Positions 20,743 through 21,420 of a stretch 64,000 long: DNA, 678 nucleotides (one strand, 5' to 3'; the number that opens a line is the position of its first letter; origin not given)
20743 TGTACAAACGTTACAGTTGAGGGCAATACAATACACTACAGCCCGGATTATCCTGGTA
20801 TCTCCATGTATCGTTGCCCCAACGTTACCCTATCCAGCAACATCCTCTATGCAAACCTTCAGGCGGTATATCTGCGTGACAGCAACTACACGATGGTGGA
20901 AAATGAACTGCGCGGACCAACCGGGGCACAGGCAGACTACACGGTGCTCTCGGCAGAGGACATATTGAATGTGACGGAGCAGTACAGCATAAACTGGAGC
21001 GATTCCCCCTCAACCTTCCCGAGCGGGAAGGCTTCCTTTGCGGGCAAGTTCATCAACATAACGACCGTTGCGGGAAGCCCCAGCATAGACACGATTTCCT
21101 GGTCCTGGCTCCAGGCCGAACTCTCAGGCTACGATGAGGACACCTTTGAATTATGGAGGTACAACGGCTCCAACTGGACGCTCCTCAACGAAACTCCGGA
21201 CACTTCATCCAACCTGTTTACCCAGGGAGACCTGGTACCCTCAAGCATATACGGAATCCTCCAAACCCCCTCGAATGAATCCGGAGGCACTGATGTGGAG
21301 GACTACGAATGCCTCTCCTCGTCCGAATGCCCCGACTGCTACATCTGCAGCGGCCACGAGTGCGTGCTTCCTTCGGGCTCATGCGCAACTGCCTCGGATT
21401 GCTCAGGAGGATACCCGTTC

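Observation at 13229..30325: Cluster of four paralogous giant sequon-rich surface proteins built from a shared domain kit (beta-helix head, conserved GSPSID module, Cys-rich stalk, C-terminal anchor)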

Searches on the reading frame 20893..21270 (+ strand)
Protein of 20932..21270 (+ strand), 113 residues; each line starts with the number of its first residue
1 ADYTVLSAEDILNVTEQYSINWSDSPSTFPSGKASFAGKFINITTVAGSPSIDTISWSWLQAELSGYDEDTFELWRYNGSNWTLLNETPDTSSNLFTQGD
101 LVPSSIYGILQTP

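Call 16: search_protein_families(library=pfam, proteins=[window:20932-21270:+], max_evalue=10)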
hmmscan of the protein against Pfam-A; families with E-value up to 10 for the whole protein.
seq(113 aa): 0 families

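Call 26: search_protein_representatives(alignment_id=A2)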
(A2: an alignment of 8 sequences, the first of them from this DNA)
Query: 8 sequences, 126 profile positions. Proteins with E-value up to 0.001 (for the whole library): 538; up to 1e-10: 452; up to 1e-30: 235. The best 150 are listed.
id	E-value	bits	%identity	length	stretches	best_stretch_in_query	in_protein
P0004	0.0e+00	1150.6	-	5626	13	3-126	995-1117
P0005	3.7e-237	789.4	-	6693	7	3-125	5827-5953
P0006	2.1e-207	693.3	-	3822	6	3-124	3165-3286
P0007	1.4e-174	587.2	-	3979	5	4-124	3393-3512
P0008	3.0e-157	531.2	-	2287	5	5-125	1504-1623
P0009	5.0e-149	504.6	-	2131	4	2-126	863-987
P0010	2.3e-147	499.2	-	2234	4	4-126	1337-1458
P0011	3.3e-138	469.7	-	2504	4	5-125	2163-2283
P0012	1.9e-136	464.0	-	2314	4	4-124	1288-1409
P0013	2.8e-135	460.2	-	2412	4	3-125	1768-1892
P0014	6.2e-135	459.1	-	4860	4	3-125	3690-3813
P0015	5.4e-127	433.4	-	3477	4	3-125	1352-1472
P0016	2.8e-122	418.2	-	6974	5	2-123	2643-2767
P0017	2.8e-121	414.9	-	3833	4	2-126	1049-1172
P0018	7.2e-118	403.9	-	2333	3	4-125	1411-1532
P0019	4.7e-111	381.9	-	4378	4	3-126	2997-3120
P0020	8.3e-111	381.1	-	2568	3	2-125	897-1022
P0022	2.1e-108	373.4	-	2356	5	1-125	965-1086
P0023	4.0e-106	366.0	-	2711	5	2-124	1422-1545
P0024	4.4e-106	365.8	-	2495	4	5-125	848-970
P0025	1.2e-105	364.4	-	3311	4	4-124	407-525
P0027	1.9e-102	354.1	-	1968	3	2-126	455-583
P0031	1.8e-97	338.0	-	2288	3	2-125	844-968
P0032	2.8e-95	330.9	-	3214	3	4-125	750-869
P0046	1.9e-78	276.5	-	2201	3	3-124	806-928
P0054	1.6e-73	260.6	-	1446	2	3-126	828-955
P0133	6.2e-42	158.5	-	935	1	3-125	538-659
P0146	9.2e-40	151.5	-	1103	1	2-125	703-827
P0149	2.5e-39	150.1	-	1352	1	3-125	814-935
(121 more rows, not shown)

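Call 29: find_related_loci(query=A3, collection=genome_contigs, flank=8000)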
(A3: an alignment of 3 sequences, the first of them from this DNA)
Query A3 (113 aa) in genome_contigs; peptide patterns used: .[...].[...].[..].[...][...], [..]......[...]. (x = any residue, [..] = any of these).
19 stretches matched a pattern; 1 encode a relative of the query (tblastn E <= 1e-3); 1 distinct loci.
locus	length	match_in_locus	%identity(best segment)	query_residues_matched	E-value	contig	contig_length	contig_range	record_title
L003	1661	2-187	37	46-110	2e-10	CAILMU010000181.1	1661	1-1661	uncultured Candidatus Micrarchaeota archaeon isolate AlinenSediments_bin-0775 genome assembly, contig: bin-0775:181/246,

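Call 45: predict_structure(alignment_id=A4)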
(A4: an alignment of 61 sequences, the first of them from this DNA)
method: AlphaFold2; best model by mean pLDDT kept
length: 125 residues; sequences in the alignment: 61
mean_pLDDT: 90.7   pTM: 0.84
mean pLDDT of the five models: 90.7, 90.4, 88.9, 87.4, 87.3
residues with pLDDT >= 90: 98; 70-90: 17; 50-70: 10; < 50: 0
segments of 3 or more residues with pLDDT < 50: none
pLDDT, mean of each block of 10 residues (from residue 1): 68 74 95 90 94 95 96 93 96 94 97 95 93
secondary structure, 60 per line:
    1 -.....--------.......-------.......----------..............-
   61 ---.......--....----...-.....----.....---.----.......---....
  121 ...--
elements in order: E2-6 E15-21 E29-35 E46-59 E64-70 H73-76 E85-89 E94-98 E107-113 E117-123

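Call 52: list_cluster_members(proteins=[P0006, P0007, P0008, P0010, P0011, P0016, P0023, P0025, P0032, P0046])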
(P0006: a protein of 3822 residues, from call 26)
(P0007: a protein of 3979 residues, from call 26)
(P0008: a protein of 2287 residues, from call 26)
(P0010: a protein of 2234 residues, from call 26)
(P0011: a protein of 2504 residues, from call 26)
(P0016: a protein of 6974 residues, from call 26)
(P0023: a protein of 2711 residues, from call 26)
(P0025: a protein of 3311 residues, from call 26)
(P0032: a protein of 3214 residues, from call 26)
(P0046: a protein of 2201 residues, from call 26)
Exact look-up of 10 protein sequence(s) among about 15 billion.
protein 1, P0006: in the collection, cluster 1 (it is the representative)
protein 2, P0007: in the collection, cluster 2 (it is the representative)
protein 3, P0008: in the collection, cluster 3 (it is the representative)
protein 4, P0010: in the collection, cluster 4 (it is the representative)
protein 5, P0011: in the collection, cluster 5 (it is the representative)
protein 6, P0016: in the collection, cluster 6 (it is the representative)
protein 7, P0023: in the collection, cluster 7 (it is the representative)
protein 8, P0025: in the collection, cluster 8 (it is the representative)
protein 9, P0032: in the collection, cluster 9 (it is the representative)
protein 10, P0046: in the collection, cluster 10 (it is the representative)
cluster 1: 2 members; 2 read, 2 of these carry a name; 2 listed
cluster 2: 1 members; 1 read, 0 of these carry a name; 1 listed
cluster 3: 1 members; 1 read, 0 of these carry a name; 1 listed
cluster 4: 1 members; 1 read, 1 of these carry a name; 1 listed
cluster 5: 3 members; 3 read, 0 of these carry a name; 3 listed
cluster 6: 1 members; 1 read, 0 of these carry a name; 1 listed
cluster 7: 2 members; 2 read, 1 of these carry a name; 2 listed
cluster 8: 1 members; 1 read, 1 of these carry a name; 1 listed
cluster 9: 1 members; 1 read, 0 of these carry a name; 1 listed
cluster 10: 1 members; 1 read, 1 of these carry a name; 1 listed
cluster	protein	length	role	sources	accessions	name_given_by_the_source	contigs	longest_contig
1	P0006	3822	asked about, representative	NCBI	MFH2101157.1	MAG: right-handed parallel beta-helix repeat-containing protein [Candidatus Micrarchaeota ...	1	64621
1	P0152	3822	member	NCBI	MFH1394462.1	MAG: right-handed parallel beta-helix repeat-containing protein [Candidatus Micrarchaeota ...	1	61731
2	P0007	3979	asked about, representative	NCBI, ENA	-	-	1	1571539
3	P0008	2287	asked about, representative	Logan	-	-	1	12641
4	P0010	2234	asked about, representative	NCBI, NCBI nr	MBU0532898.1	right-handed parallel beta-helix repeat-containing protein, partial [Candidatus ... | right-handed parallel beta-helix repeat-containing protein [Candidatus Micrarchaeota ...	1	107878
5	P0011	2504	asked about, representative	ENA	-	-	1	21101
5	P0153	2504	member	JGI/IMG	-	-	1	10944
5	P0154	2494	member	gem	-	-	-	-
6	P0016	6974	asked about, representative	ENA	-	-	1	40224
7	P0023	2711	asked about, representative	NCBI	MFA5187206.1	MAG: right-handed parallel beta-helix repeat-containing protein [Patescibacteria group ...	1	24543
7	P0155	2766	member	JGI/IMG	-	-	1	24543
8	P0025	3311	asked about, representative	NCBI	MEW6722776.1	MAG: right-handed parallel beta-helix repeat-containing protein [Candidatus Micrarchaeota ...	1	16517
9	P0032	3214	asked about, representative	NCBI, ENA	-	-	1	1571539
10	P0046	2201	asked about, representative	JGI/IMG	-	parallel beta-helix repeat protein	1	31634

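Call 55: fold_search(model_id=the predicted structure, library=pdb)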
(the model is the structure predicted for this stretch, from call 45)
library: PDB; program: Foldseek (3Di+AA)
matches with E <= 10: 358; with E <= 0.001: 0
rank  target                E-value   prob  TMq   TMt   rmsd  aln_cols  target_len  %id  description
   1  3kbu_D                4.8e-02  0.96  0.49  0.41   6.1       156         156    6  Crystal structure of the ankyrin binding domain of human erythroid beta spectrin (repeats 13-15) in complex with the s (released 2010-02-02)
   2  3f59_C                5.7e-02  0.95  0.49  0.42   7.0       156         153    9  Crystal structure of ZU5-ANK, the spectrin binding region of human erythroid ankyrin (released 2009-02-24)
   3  7crw_A                7.1e-02  0.98  0.55  0.28   4.3       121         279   13  Cryo-EM structure of rNLRP1-rDPP9 complex (released 2021-03-24)
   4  3f59_A                7.1e-02  0.91  0.47  0.41   7.3       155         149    9  Crystal structure of ZU5-ANK, the spectrin binding region of human erythroid ankyrin (released 2009-02-24)
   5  2w1q_A                8.0e-02  0.51  0.34  0.32   8.3       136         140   14  Unique ligand binding specificity for a family 32 Carbohydrate- Binding Module from the Mu toxin produced by Clostridi (released 2009-05-05)
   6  3ud1_A                1.3e-01  0.85  0.51  0.25   5.8       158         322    8  Crystal structure of ZU5A-ZU5B domains of human erythrocyte ankyrin (released 2012-02-22)
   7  7czf_D                1.9e-01  0.14  0.25  0.21  12.6       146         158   12  Crystal structure of Kaposi Sarcoma associated herpesvirus (KSHV ) gHgL in complex with the ligand binding domian (LBD (released 2020-10-21)
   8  4zxe_C                2.6e-01  0.38  0.34  0.32   8.6       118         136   13  X-ray crystal structure of chitosan-binding module 1 derived from chitosanase/glucanase from Paenibacillus sp. IK-5. (released 2016-04-13)
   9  6m3p_E                3.8e-01  0.35  0.40  0.15  11.3       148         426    5  Crystal structure of AnkG/beta2-spectrin complex (released 2020-05-13)
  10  3hei_A                3.8e-01  0.11  0.26  0.21  13.7       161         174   12  Ligand Recognition by A-Class Eph Receptors: Crystal Structures of the EphA2 Ligand-Binding Domain and the EphA2/ephri (released 2009-06-30)
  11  6b9l_A                3.8e-01  0.08  0.21  0.17  15.4       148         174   11  Crystal structure of EphA2 with peptide 135E2 (released 2018-10-17)
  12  4k3u_A                4.0e-01  0.11  0.25  0.11  12.7       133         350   14  Peptidoglycan O-acetylesterase in action, 30 min (released 2014-09-03)
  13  6m3q_E                4.5e-01  0.51  0.40  0.14   7.2       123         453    8  Crystal structure of AnkB/beta4-spectrin complex (released 2020-05-13)
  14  5j7c_D                4.5e-01  0.28  0.30  0.36   8.9        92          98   18  A picomolar affinity FN3 domain in complex with hen egg-white lysozyme (released 2016-08-17)
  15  9m0b_B                4.5e-01  0.28  0.36  0.09   7.5       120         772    9  Crystal structure of alpha-agarase AGA from Catenovulum maritimum (released 2026-03-04)
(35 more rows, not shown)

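Call 76: find_encoding_contigs(protein=P0149, flank=10000, max_places=3)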
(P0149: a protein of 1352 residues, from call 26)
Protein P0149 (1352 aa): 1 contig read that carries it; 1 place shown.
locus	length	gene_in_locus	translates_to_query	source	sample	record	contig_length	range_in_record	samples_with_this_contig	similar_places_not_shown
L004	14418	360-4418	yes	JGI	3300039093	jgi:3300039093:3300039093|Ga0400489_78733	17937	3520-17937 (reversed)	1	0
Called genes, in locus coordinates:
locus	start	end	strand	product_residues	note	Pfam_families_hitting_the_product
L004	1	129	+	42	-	?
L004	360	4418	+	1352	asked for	PF05048:NosD, PF13229:Beta_helix, PF13385:Laminin_G_3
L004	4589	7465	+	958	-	-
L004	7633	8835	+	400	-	PF04055:Radical_SAM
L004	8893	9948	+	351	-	-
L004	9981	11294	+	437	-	-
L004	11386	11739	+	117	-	PF03551:PadR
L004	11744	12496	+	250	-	PF00005:ABC_tran, PF02463:SMC_N (faint), PF13304:AAA_21 (faint)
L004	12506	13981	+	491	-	PF07705:CARDB (faint)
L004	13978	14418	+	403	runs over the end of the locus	PF12704:MacB_PCD, PF02687:FtsX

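Call 77: find_encoding_contigs(protein=P0133, flank=10000, max_places=3)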
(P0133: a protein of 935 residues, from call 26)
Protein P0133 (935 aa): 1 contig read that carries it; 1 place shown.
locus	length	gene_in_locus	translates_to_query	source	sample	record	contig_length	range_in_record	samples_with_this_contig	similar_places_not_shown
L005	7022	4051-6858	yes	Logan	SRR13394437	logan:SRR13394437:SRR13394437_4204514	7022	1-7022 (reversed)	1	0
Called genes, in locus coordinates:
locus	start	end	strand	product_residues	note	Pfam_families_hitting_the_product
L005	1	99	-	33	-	?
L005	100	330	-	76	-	PF09341:Pcc1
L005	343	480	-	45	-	-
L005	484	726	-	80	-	PF01780:Ribosomal_L37ae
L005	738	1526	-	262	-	PF01138:RNase_PH, PF03725:RNase_PH_C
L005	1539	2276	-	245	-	PF01138:RNase_PH, PF03725:RNase_PH_C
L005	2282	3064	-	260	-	PF22625:ECR1_N_2 (weak), PF00013:KH_1 (weak), PF15985:KH_6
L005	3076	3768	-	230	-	PF01172:SBDS_N, PF09377:SBDS_domain_II, PF20268:SBDS_C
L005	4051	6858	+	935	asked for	PF13229:Beta_helix, PF05048:NosD, PF13229:Beta_helix, PF05048:NosD, PF13229:Beta_helix, PF05048:NosD, PF13229:Beta_helix, PF05048:NosD (weak)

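Call 81: list_cluster_members(proteins=[P0012, P0013, P0014, P0018, P0019, P0020, P0022, P0024, P0027, P0031])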
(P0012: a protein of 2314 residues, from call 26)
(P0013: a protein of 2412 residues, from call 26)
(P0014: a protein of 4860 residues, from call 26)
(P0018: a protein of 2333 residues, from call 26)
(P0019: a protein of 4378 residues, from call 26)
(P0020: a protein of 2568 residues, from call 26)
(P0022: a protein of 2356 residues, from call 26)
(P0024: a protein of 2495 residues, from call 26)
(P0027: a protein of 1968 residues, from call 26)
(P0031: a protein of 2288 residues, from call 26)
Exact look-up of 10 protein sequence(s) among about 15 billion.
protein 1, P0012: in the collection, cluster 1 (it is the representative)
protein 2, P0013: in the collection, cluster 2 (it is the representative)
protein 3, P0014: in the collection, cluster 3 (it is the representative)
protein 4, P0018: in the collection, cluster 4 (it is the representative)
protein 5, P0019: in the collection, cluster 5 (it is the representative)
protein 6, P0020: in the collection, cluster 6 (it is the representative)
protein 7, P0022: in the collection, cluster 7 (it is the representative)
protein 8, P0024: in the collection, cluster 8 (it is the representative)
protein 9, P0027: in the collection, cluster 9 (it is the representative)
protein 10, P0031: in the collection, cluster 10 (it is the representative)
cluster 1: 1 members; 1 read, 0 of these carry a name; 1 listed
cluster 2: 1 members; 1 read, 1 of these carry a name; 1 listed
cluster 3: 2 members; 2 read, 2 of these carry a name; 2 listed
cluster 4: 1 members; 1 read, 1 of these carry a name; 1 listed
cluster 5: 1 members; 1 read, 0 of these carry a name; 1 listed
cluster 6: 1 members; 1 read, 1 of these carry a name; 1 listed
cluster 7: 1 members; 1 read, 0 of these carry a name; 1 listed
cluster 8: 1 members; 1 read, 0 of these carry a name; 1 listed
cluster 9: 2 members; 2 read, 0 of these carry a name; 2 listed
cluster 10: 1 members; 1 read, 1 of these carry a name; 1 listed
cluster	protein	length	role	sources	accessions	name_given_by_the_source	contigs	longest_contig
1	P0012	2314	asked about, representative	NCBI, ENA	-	-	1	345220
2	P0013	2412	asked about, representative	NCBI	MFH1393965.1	MAG: right-handed parallel beta-helix repeat-containing protein [Candidatus Micrarchaeota ...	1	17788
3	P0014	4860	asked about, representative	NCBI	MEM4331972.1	MAG: right-handed parallel beta-helix repeat-containing protein [Candidatus Micrarchaeia ...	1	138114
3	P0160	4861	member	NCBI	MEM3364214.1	MAG: right-handed parallel beta-helix repeat-containing protein [Candidatus Micrarchaeia ...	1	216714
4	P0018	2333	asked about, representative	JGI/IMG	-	parallel beta-helix repeat protein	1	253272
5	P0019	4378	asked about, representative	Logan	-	-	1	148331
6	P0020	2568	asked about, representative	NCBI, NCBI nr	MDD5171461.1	MAG: right-handed parallel beta-helix repeat-containing protein, partial [Candidatus ... | right-handed parallel beta-helix repeat-containing protein [Candidatus ainarchaeum sp.]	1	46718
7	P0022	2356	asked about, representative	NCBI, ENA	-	-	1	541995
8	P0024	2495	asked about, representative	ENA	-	-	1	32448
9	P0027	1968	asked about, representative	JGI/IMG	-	-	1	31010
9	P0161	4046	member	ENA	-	-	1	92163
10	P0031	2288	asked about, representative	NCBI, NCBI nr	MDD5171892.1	MAG: right-handed parallel beta-helix repeat-containing protein [Candidatus ainarchaeum ... | right-handed parallel beta-helix repeat-containing protein [Candidatus ainarchaeum sp.]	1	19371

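Call 86: search_solved_structures(query=A4, max_evalue=1)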
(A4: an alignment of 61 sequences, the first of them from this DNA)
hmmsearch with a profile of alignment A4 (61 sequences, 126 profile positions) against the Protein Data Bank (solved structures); distinct sequences matched with E-value up to 1: 1.
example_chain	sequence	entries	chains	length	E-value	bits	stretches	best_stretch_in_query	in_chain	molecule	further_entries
3dm7_A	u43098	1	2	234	0.72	13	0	42-87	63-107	Vacuolar protein sorting-associated protein 75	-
